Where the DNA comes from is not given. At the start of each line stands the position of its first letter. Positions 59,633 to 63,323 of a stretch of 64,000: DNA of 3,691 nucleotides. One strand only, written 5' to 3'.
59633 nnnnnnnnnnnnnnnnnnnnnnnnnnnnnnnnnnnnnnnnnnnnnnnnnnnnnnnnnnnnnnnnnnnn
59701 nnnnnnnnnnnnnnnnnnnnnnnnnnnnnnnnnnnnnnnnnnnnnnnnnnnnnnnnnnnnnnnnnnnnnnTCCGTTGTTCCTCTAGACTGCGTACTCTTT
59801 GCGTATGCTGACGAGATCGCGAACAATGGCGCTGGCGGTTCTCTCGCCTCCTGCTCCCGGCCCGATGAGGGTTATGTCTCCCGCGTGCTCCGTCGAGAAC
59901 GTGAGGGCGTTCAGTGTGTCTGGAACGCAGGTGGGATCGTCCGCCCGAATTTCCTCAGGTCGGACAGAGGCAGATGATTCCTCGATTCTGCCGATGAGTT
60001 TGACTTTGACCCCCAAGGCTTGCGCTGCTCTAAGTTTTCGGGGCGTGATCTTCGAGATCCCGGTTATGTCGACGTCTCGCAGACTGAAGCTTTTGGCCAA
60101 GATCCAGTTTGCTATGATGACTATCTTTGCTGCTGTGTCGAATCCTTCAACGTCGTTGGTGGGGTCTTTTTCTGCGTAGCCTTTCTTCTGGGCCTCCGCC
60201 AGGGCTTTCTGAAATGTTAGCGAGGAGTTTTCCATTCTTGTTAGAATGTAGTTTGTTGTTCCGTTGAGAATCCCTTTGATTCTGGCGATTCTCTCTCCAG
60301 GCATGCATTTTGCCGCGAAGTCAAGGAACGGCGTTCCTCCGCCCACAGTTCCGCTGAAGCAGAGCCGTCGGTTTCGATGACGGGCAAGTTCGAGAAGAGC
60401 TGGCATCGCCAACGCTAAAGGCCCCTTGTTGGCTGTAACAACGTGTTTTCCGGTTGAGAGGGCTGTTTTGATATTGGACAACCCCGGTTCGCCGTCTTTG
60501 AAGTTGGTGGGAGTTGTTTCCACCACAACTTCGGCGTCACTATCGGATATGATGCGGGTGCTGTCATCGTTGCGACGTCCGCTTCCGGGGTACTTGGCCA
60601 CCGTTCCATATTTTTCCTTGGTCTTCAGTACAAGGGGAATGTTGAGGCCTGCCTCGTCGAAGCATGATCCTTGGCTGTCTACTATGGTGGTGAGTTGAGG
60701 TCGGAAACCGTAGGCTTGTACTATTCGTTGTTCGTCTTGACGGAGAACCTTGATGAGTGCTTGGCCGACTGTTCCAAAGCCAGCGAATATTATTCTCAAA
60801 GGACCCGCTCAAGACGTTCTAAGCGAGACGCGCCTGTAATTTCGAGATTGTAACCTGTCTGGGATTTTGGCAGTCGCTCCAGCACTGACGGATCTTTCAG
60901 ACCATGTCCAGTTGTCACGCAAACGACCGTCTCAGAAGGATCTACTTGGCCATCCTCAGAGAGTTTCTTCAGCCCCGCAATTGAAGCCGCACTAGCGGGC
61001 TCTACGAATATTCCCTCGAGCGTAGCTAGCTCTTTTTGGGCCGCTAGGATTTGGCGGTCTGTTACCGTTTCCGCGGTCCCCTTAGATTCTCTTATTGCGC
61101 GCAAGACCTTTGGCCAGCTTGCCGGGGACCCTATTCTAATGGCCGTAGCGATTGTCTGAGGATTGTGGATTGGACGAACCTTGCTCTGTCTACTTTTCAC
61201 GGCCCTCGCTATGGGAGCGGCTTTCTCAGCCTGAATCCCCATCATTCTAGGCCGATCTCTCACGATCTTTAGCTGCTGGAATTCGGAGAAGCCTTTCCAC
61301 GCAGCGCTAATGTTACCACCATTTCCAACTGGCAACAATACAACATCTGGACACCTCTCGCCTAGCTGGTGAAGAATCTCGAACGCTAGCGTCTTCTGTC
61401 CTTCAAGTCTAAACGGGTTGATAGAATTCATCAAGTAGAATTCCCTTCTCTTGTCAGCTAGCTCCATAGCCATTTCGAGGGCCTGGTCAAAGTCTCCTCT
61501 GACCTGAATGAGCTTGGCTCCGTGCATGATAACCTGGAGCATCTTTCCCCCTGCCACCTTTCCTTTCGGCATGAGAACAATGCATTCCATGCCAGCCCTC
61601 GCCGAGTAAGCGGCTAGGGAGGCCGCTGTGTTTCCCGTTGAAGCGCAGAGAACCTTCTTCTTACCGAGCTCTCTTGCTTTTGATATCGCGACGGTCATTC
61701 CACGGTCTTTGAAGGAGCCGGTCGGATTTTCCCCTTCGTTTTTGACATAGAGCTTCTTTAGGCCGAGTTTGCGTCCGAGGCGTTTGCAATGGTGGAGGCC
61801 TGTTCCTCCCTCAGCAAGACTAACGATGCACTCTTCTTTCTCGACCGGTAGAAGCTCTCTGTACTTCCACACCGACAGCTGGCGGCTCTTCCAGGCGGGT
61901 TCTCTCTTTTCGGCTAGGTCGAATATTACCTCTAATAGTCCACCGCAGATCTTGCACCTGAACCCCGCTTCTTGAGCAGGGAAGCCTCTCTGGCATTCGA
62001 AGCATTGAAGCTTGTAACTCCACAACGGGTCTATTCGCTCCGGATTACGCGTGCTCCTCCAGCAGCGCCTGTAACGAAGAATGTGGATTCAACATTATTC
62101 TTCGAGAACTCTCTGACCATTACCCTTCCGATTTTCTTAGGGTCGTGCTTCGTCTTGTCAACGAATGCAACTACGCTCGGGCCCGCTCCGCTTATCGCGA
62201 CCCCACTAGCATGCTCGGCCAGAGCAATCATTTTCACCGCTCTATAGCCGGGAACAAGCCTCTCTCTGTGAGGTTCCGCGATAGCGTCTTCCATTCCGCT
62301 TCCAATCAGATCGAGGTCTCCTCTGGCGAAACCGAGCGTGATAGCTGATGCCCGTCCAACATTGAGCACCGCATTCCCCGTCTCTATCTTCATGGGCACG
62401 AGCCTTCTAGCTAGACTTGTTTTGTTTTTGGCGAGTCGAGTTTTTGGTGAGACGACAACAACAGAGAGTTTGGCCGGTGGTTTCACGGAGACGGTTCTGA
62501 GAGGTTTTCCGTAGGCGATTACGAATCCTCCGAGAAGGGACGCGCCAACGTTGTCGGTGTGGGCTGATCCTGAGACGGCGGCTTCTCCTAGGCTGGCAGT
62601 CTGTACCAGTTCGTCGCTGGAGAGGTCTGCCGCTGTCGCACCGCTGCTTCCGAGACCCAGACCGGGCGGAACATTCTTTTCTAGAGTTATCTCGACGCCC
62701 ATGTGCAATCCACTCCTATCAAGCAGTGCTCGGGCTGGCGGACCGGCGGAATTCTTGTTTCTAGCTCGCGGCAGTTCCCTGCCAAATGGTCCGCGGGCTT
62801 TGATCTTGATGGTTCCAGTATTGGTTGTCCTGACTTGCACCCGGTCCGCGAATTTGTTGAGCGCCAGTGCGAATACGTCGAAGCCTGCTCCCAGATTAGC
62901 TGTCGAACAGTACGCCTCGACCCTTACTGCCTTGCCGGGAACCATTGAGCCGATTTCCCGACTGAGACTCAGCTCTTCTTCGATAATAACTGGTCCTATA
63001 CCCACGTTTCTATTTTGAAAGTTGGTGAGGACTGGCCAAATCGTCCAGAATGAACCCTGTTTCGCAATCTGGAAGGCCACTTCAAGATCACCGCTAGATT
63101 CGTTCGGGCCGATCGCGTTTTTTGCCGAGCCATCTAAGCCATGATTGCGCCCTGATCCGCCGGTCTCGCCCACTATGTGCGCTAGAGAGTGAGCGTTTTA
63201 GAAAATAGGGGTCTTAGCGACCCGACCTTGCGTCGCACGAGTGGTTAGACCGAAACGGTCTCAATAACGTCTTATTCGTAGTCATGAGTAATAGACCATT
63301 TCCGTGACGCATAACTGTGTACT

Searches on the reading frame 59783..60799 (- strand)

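Call 11: search_protein_families(library=pfam, proteins=[window:59783-60799:-], max_evalue=0.001)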
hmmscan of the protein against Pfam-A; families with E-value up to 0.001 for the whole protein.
window:59783-60799:- (338 aa): 3 families
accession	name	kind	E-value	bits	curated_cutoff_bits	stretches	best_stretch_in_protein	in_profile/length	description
PF00742.24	Homoserine_dh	-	6.9e-56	189.2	22.9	1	157-330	1-173/173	Homoserine dehydrogenase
PF03447.22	NAD_binding_3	-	1.3e-07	32.8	24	1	7-148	1-115/116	Homoserine dehydrogenase, NAD binding domain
PF00208.27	ELFV_dehydrog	-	7.8e-06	26.2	23.4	1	2-74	34-96/241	Glutamate/Leucine/Phenylalanine/Valine dehydrogenase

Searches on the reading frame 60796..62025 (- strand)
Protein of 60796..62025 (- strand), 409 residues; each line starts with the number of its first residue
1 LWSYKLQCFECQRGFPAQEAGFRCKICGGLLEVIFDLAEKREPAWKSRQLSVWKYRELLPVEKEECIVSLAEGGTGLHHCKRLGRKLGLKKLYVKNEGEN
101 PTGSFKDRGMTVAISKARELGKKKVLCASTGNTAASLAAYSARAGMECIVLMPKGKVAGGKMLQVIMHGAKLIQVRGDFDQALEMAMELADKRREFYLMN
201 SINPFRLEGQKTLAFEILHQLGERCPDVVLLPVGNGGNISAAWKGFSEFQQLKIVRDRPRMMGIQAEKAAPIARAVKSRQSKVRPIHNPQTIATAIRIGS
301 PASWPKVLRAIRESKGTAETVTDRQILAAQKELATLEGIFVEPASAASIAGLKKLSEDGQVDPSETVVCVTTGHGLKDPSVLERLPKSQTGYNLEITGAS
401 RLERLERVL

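Call 11: search_protein_families(library=pfam, proteins=[window:60796-62025:-], max_evalue=0.001)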
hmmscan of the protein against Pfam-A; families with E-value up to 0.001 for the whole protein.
window:60796-62025:- (409 aa): 1 family
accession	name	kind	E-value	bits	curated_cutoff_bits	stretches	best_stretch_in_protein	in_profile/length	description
PF00291.31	PALP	-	5.1e-83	279.2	35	1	68-373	1-295/295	Pyridoxal-phosphate dependent enzyme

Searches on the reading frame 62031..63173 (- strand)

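Call 11: search_protein_families(library=pfam, proteins=[window:62031-63173:-], max_evalue=0.001)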
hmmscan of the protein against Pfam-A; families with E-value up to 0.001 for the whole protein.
window:62031-63173:- (380 aa): 2 families
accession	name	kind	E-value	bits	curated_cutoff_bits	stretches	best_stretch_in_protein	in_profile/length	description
PF00288.32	GHMP_kinases_N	-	8.7e-08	32.7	22.3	1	148-216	8-87/87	GHMP kinases N terminal domain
PF08544.19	GHMP_kinases_C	-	9e-08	32.8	21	1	282-354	5-81/85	GHMP kinases C terminal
